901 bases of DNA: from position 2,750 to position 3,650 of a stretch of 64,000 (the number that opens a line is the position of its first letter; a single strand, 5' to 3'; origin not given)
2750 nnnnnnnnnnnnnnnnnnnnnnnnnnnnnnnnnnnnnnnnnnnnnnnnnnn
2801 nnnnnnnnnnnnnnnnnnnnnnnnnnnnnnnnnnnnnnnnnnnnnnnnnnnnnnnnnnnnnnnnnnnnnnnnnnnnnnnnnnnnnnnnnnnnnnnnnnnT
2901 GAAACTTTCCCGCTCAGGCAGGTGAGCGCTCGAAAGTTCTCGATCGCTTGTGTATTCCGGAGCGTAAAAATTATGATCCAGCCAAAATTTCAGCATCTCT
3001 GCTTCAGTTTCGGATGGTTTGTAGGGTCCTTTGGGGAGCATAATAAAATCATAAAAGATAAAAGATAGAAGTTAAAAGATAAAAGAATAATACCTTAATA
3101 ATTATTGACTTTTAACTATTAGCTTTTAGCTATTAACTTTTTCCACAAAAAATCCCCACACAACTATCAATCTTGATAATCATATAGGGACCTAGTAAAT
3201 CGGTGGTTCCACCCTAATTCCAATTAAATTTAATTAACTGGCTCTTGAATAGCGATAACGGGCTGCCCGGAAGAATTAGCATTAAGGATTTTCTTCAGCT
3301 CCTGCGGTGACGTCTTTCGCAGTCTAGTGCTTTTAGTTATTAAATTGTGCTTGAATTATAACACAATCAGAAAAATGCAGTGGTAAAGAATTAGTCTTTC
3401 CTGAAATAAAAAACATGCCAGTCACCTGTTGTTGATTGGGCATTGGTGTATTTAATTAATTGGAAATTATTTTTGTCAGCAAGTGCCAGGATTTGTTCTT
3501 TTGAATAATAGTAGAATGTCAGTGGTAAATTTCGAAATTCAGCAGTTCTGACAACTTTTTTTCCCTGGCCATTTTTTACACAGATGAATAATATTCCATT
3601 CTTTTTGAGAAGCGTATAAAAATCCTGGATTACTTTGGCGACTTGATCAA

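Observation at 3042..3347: T-box riboswitch leader on valS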

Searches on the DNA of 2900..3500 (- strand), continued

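Call 84: search_with_rna_model(model_id=R1, sources=[L161, L162, L163], max_evalue=1)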
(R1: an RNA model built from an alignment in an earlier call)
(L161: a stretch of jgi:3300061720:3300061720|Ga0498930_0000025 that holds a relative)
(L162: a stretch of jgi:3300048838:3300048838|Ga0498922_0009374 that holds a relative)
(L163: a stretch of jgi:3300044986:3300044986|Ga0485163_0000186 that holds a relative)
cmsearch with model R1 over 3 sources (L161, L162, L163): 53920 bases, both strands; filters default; matches with E-value up to 1: 0.
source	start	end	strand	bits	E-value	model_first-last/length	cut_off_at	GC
